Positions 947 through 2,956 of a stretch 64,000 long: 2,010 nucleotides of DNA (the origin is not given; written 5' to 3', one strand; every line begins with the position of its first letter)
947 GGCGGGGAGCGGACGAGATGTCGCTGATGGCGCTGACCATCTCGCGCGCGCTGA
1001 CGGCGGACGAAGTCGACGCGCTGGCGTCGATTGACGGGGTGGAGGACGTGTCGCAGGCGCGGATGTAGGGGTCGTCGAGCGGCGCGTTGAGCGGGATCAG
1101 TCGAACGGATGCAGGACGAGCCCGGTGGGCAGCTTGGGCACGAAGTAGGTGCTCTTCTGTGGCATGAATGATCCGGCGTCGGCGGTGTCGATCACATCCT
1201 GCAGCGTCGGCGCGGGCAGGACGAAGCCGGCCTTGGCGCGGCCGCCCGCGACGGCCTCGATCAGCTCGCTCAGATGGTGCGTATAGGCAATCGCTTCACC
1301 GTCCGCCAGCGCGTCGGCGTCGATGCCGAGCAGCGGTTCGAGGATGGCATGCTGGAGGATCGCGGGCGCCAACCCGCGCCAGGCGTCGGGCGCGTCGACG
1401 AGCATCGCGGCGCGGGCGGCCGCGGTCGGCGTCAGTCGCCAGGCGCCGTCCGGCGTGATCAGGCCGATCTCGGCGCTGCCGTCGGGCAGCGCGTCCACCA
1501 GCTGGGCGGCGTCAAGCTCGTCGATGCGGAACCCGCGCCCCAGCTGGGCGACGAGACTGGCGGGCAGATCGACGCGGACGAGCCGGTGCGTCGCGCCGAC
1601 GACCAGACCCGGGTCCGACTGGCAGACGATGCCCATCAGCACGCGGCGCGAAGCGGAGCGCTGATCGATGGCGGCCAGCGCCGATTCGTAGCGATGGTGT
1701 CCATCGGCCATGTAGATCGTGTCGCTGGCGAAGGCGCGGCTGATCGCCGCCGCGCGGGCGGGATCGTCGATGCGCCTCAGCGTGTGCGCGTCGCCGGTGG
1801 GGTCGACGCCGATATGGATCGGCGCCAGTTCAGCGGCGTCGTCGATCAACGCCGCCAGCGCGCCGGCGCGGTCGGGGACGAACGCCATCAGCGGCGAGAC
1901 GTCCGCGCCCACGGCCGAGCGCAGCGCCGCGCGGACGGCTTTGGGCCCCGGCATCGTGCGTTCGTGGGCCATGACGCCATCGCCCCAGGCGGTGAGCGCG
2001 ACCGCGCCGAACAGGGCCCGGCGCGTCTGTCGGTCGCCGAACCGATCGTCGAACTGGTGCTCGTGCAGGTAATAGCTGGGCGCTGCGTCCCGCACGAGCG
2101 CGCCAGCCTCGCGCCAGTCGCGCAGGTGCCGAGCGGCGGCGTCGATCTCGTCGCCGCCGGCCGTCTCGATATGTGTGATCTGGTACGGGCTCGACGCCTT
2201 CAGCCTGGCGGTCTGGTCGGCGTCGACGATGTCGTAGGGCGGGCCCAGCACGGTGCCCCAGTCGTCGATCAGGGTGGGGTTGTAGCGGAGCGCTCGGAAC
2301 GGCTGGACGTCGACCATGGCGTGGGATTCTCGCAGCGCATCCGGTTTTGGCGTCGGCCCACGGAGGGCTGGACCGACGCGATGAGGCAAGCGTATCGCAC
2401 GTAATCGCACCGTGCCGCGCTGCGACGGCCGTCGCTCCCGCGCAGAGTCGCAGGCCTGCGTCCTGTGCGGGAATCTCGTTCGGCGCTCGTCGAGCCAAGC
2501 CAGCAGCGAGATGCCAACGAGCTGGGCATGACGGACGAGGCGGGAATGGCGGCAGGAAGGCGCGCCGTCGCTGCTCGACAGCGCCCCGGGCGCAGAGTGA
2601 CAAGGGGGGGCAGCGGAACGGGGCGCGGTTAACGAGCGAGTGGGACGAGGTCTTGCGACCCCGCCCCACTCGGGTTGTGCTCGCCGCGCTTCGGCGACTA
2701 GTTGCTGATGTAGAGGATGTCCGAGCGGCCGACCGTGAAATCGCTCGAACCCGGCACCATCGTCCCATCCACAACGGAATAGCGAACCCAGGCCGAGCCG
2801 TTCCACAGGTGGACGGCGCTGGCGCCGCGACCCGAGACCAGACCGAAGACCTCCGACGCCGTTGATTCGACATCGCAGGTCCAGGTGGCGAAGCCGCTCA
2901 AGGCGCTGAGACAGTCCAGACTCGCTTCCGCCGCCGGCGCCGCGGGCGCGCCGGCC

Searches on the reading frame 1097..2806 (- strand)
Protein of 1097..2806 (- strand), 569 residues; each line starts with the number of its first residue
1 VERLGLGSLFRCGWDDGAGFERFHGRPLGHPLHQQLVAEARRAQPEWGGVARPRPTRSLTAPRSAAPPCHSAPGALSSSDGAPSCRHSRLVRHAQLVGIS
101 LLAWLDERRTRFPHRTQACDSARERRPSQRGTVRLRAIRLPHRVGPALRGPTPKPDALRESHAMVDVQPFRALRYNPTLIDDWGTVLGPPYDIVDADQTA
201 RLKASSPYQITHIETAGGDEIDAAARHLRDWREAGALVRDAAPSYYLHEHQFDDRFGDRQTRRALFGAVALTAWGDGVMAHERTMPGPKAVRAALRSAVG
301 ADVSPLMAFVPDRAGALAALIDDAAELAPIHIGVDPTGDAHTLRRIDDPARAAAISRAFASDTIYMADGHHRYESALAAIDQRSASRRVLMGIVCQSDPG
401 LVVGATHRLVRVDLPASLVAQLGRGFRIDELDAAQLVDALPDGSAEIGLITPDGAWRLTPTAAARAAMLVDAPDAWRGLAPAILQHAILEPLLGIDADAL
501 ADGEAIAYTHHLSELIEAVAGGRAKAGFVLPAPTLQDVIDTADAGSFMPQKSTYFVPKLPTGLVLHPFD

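Call 52: search_protein_families(library=pfam, max_evalue=0.0001, proteins=[window:1097-2806:-])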
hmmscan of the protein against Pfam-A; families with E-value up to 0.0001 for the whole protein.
window:1097-2806:- (569 aa): 1 family
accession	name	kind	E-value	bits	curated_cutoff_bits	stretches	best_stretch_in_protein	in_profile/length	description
PF06245.16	DUF1015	-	4.2e-57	193.9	25.8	1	167-461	1-308/325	Protein of unknown function (DUF1015)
